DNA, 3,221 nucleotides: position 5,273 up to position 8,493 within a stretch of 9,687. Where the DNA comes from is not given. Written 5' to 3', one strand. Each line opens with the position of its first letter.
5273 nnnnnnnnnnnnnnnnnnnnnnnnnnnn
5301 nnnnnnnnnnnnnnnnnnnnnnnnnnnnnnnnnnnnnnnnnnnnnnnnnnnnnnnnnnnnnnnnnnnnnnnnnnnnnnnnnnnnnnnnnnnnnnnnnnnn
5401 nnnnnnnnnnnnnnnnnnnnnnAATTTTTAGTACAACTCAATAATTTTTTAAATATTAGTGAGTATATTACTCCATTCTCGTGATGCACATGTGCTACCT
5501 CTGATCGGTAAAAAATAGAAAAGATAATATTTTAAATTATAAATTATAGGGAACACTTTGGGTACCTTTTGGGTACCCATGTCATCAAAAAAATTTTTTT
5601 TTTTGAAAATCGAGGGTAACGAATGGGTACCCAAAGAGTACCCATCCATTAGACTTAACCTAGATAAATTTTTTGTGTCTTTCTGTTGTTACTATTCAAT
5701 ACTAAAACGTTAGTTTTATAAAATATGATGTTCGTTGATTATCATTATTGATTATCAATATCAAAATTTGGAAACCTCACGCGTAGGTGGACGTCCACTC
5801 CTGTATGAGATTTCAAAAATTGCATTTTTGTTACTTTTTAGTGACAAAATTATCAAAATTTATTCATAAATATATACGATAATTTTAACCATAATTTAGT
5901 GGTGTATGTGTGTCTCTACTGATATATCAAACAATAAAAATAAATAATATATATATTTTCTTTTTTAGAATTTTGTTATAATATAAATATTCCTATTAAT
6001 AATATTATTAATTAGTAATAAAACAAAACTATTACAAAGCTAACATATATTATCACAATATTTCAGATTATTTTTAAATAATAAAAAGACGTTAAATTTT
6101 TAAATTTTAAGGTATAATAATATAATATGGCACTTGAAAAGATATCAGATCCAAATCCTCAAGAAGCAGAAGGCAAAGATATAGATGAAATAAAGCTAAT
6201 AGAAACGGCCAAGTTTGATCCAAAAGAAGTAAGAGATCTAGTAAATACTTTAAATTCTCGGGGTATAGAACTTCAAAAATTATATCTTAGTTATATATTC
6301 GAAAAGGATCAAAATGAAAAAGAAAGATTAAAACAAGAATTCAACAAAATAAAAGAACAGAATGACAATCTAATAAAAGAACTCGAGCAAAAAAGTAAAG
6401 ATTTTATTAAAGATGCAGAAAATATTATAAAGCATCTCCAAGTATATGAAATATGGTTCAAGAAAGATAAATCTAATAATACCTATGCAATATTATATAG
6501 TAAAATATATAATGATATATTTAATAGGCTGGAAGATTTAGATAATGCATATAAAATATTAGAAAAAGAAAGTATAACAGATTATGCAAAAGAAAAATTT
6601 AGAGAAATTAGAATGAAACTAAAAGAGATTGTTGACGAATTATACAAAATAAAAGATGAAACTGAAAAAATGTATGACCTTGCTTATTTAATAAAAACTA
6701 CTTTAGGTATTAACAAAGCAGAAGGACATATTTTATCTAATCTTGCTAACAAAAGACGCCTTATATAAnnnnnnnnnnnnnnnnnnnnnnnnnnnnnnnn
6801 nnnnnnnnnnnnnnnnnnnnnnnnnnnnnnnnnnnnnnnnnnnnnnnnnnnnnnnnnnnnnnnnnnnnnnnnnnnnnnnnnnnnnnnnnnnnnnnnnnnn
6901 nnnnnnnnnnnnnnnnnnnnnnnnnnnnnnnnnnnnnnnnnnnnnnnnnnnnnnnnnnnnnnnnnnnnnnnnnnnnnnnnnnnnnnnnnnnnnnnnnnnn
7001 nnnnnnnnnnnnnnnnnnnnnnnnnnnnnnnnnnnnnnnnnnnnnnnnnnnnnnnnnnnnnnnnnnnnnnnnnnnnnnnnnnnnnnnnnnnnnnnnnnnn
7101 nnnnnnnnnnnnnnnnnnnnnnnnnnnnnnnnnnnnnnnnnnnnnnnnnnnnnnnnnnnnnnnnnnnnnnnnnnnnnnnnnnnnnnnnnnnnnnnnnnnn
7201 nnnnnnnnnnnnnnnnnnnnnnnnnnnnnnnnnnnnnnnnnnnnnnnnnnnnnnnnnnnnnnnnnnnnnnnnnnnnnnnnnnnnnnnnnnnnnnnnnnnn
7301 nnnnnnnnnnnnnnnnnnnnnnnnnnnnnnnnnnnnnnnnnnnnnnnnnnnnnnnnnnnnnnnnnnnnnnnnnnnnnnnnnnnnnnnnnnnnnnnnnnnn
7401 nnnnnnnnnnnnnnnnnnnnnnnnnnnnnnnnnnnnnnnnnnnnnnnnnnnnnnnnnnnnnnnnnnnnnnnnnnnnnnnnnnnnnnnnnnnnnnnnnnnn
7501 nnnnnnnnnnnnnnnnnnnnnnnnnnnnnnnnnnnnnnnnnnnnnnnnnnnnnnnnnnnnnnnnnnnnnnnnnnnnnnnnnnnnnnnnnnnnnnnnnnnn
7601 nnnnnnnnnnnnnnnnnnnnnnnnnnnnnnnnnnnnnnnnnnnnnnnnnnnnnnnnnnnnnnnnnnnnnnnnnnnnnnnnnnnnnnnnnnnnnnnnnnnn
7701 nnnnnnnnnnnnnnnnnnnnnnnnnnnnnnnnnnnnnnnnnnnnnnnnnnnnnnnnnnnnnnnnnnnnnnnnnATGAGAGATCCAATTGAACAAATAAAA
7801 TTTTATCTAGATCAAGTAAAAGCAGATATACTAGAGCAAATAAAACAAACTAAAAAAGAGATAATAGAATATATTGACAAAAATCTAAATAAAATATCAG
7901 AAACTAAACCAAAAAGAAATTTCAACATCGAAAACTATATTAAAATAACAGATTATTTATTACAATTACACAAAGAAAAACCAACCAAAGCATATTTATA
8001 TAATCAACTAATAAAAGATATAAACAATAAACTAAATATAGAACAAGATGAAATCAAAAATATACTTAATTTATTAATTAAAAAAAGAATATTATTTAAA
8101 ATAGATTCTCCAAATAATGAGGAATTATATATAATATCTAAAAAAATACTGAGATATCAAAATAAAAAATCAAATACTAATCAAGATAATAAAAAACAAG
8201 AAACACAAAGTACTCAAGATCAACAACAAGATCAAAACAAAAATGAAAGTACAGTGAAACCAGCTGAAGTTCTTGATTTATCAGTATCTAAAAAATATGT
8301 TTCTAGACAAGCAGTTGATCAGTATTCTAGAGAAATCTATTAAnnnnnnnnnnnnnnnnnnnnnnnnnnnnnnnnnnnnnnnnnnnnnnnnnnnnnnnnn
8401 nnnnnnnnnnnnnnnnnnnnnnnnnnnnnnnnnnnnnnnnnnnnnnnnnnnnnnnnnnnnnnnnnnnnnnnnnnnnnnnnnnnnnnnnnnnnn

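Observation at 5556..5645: Phased inverted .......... boxes bracketing an A7T11 tract: candidate replication origin or repressor-controlled switch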

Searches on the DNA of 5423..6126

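Call 84: search_rna_families(source=window, start=5423, end=6126, threshold=evalue, max_evalue=10, show_alignments=1)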
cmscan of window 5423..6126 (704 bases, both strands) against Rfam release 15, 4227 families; matches with E-value up to 10: 11.
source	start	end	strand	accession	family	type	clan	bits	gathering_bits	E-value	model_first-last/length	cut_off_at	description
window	5558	5645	+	RF04251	MIR5070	Gene; miRNA;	CL00139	31.8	100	0.00046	1-116/116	no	MIR5070 microRNA precursor family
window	5553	5649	-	RF03583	MIR781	Gene; miRNA;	-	27.2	88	0.0077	1-94/94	no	MIR781 microRNA precursor family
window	5554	5650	+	RF03583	MIR781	Gene; miRNA;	-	26.4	88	0.012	1-94/94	no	MIR781 microRNA precursor family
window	5562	5641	+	RF00961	mir-581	Gene; miRNA;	-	23.2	100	0.051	1-89/89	no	mir-581 microRNA precursor family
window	5541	5656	-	RF04205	MIR2606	Gene; miRNA;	-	21.6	139.7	1.4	1-165/165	no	MIR2606 microRNA precursor family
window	5559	5644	+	RF04205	MIR2606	Gene; miRNA;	-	18.8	139.7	5.6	21-145/165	no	MIR2606 microRNA precursor family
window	5858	5906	+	RF01810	pntA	Gene; sRNA;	-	18.3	54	4.8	1-62/62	no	pntA sRNA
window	5560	5634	+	RF04230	mir-9261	Gene; miRNA;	-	16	86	4.1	1-92/92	no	mir-9261 microRNA precursor family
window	5545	5640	+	RF02527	SSRC38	Gene; sRNA;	-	13.9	80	9.5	1-166/166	no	Streptococcus sRNA SSRC38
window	5796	5865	-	RF01844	SmY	Gene; snRNA; splicing;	-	13.3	39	3.4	1-80/80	no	SmY spliceosomal RNA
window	5481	5506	+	RF01136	sR28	Gene; snRNA; snoRNA; CD-box;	-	9.5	39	9.8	31-55/55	no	Small nucleolar RNA sR28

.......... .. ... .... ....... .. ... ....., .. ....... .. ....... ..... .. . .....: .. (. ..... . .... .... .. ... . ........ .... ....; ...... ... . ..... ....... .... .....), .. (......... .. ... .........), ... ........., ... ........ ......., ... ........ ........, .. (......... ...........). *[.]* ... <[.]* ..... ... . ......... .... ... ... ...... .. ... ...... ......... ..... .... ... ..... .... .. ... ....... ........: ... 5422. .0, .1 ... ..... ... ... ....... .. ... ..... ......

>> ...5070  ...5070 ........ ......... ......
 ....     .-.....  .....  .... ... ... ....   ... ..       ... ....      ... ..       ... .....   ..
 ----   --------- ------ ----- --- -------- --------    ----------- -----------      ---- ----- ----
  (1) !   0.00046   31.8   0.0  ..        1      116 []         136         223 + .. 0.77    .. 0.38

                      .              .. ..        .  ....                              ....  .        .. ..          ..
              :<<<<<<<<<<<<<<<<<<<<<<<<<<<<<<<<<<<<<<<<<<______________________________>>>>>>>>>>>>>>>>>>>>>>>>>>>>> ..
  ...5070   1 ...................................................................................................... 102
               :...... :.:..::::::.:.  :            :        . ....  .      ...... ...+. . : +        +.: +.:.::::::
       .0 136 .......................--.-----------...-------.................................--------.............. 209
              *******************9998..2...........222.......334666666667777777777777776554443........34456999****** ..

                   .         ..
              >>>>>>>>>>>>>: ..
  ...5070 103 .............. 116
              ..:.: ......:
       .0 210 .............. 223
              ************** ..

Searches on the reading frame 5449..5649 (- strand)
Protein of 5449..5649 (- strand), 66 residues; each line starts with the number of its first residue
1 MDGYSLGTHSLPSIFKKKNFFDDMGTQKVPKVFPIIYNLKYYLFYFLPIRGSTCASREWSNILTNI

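Call 12: search_protein_families(library=pfam, max_evalue=0.1, proteins=[window:5449-5649:-])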
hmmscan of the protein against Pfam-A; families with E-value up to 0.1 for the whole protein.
window:5449-5649:- (66 aa): 0 families

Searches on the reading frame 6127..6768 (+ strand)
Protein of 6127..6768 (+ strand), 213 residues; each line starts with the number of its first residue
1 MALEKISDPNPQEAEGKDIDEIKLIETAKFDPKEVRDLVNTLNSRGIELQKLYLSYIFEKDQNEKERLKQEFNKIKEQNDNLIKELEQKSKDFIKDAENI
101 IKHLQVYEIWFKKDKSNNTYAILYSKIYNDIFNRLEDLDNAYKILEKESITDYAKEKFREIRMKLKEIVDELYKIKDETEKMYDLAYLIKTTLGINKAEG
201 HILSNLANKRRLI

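Call 11: search_protein_families(library=pfam, max_evalue=0.1, proteins=[window:6127-6768:+])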
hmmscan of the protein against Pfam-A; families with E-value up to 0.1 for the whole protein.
window:6127-6768:+ (213 aa): 7 families
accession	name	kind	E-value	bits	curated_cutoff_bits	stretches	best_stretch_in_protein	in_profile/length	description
PF03980.19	Nnf1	-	0.0011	19.7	23.7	1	24-90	41-109/110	Nnf1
PF21037.2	CCDC138_cc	-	0.0068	16.8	27.1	1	64-90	2-28/59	Coiled-coil-domain-containing protein 138, coiled-coil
PF03792.18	PBC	-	0.01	16.1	25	1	31-103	63-134/181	PBC domain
PF25101.1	Spectrin_7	-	0.019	15.8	27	0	61-105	21-67/99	Animal spectrin repeats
PF15035.11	Rootletin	-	0.028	14.9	36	1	58-104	99-145/188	Ciliary rootlet component, centrosome cohesion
PF08982.17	AtaL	-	0.065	13.4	27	0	36-94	80-136/143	Acetylaranotin biosynthesis cluster protein L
PF03690.18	MYG1_exonuc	-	0.096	12.7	22.1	1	99-177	92-158/318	Uncharacterised protein family (UPF0160)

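Call 32: list_cluster_members(proteins=[P0001, P0005, window:6127-6768:+, window:7774-8343:+, window:7536-7790:+, window:6810-7061:+])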
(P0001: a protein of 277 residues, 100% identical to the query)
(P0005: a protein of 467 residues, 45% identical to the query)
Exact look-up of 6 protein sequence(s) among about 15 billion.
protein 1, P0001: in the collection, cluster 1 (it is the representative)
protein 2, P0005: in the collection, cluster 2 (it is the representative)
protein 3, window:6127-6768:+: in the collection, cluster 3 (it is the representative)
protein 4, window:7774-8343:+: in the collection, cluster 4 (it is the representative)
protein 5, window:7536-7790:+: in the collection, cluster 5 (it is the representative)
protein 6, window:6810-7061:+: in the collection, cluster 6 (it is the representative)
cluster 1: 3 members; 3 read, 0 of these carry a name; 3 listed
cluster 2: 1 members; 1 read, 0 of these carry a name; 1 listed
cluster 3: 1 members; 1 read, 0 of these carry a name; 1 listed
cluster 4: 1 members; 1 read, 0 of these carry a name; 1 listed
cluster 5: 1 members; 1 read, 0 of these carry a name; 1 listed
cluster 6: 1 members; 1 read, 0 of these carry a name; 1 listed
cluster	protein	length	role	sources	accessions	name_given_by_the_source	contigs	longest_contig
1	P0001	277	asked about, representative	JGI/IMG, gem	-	-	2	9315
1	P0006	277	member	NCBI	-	-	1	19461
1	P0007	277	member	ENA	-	-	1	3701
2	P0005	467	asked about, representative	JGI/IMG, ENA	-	-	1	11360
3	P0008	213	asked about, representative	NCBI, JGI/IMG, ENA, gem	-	-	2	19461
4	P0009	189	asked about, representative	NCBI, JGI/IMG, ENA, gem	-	-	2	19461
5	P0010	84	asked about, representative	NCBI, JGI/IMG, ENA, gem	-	-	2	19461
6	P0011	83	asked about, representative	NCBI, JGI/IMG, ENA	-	-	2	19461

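Call 33: find_encoding_contigs(protein=window:6127-6768:+, flank=10000, max_places=10)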
Protein window:6127-6768:+ (213 aa): 3 contigs read that carry it; 3 places shown.
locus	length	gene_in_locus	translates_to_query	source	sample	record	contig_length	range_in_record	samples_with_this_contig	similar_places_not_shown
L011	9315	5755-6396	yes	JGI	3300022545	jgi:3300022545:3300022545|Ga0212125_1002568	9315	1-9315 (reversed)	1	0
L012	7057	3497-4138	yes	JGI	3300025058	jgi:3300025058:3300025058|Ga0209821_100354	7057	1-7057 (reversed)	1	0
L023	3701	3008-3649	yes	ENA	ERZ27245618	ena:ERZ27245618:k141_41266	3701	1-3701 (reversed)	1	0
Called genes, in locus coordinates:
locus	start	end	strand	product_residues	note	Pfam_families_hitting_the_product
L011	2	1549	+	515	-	?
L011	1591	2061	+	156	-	-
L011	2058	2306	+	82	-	-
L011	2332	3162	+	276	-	-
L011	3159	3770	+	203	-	-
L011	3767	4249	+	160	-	-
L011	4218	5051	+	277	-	-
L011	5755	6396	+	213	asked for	-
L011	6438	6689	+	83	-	PF01870:Hjc (weak)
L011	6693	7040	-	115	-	-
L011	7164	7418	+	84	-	-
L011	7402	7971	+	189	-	-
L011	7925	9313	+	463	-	?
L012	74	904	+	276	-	-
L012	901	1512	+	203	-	-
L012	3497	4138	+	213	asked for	-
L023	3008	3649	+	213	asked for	-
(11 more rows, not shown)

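Call 48: search_protein_families(library=phrogs, max_evalue=0.01, proteins=[window:6127-6768:+])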
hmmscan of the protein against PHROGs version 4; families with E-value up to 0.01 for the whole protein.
window:6127-6768:+ (213 aa): 0 families

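Call 49: search_protein_families(library=ncbifam, max_evalue=0.01, proteins=[window:6127-6768:+])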
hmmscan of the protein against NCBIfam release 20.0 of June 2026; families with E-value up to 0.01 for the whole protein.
window:6127-6768:+ (213 aa): 0 families

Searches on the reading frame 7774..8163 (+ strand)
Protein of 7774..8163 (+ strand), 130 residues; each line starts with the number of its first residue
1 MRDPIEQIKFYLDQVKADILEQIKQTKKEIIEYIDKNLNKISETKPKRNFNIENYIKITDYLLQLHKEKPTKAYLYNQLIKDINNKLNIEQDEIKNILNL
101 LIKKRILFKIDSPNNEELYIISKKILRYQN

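Call 70: search_protein_representatives(protein=window:7774-8163:+)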
Query: 130 residues. Proteins with E-value up to 0.001 (for the whole library): 1; up to 1e-10: 1; up to 1e-30: 1. The best 1 are listed.
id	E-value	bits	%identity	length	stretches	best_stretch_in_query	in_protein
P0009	1.1e-71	254.8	100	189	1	1-130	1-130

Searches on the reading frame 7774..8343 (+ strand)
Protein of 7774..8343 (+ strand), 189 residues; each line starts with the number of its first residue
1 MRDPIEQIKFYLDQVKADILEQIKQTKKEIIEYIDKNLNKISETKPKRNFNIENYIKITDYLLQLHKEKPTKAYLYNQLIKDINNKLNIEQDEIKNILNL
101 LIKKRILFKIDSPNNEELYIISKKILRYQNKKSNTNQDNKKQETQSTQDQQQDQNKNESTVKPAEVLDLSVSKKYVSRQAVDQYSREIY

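Call 11: search_protein_families(library=pfam, max_evalue=0.1, proteins=[window:7774-8343:+])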
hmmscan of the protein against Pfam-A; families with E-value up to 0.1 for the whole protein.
window:7774-8343:+ (189 aa): 1 family
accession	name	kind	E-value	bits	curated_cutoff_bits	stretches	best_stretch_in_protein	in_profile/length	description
PF08221.17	HTH_9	-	0.087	13.4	23.4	0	78-107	28-57/62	RNA polymerase III subunit RPC82 helix-turn-helix domain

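Call 48: search_protein_families(library=phrogs, max_evalue=0.01, proteins=[window:7774-8343:+])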
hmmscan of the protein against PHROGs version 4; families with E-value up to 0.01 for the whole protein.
window:7774-8343:+ (189 aa): 0 families

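Call 49: search_protein_families(library=ncbifam, max_evalue=0.01, proteins=[window:7774-8343:+])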
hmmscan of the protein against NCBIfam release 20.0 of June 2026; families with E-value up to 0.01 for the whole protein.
window:7774-8343:+ (189 aa): 0 families

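Call 75: predict_structure(protein=window:7774-8343:+)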
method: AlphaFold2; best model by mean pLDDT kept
length: 189 residues; sequences in the alignment: 1
mean_pLDDT: 59.6   pTM: 0.34
mean pLDDT of the five models: 59.6, 58.2, 55.3, 51.4, 49.6
residues with pLDDT >= 90: 0; 70-90: 65; 50-70: 46; < 50: 78
segments of 3 or more residues with pLDDT < 50: 107-114, 116-130, 133-140, 142-187
pLDDT, mean of each block of 10 residues (from residue 1): 77 87 84 71 55 73 68 58 81 75 54 46 45 48 46 38 39 42 44
secondary structure, 60 per line:
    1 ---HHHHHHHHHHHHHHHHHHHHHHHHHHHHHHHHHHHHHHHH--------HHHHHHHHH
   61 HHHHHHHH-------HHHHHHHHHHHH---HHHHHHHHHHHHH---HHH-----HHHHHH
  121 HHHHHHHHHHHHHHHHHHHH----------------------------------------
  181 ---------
elements in order: H4-43 H52-68 H76-87 H91-103 H115-140

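Call 107: fold_search(model_id=the predicted structure, library=pdb)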
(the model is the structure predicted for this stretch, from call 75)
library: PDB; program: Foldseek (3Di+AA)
matches with E <= 10: 90; with E <= 0.001: 0
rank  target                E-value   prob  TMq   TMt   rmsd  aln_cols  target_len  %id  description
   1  2ma3_MODEL_1_A        5.2e-01  0.72  0.24  0.48   7.6        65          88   15  NMR solution structure of the C-terminus of the minichromosome maintenance protein MCM from Methanothermobacte (released 2014-12-31)
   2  6k8e_D                7.2e-01  0.38  0.22  0.34  17.9       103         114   18  Global regulatory element SarX (released 2020-06-17)
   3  5ywj                  7.7e-01  0.44  0.22  0.35   9.5        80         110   20  Global regulatory element SarX (released 2018-12-05)
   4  6k8e_A                1.0e+00  0.38  0.22  0.35   9.5        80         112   20  Global regulatory element SarX (released 2020-06-17)
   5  1mnm_C                1.0e+00  0.28  0.21  0.42   5.3        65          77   26  YEAST MATALPHA2/MCM1/DNA TERNARY TRANSCRIPTION COMPLEX CRYSTAL STRUCTURE (released 1998-03-18)
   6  2dmn_MODEL_1_A        1.9e+00  0.21  0.22  0.41   5.6        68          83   22  The solution structure of the homeobox domain of human homeobox protein TGIF2LX (released 2006-10-22)
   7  4ld5_B                1.9e+00  0.08  0.20  0.28  12.6       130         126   15  Crystal structure of MepR Q18P mutant from multidrug resistant S. aureus clinical isolate (released 2013-09-11)
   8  5hs5_A                2.1e+00  0.18  0.16  0.26  10.3        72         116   12  Crystal structure of Staphylococcus aureus SarX (released 2017-02-08)
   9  6k71_J                2.1e+00  0.12  0.22  0.09  16.3        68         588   19  eIF2 - eIF2B complex (released 2019-07-10)
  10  1p6r_MODEL_1_A        2.5e+00  0.25  0.20  0.41   3.1        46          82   26  Solution structure of the DNA binding domain of the repressor BlaI. (released 2003-12-09)
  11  1b8i_B                2.5e+00  0.14  0.21  0.49   3.9        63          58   19  STRUCTURE OF THE HOMEOTIC UBX/EXD/DNA TERNARY COMPLEX (released 1999-04-12)
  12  4hob_B                2.7e+00  0.30  0.21  0.57   4.1        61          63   20  The crystal structure of the Zalpha domain from Cyprinid Herpes virus 3 (released 2013-09-11)
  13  8aa5_AP1              2.7e+00  0.11  0.19  0.09   8.7        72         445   15  Cryo-EM structure of the strand transfer complex of the TnsB transposase (type V-K CRISPR-associated transposon) (released 2022-10-19)
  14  3f7f_A                2.9e+00  0.08  0.19  0.07   7.5        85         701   12  Structure of Nup120 (released 2009-08-18)
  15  9ire_A                3.1e+00  0.28  0.25  0.30   6.9        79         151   18  CRYSTAL STRUCTURE OF Bacillus cereus FERRIC UPTAKE REGULATOR (released 2025-07-23)
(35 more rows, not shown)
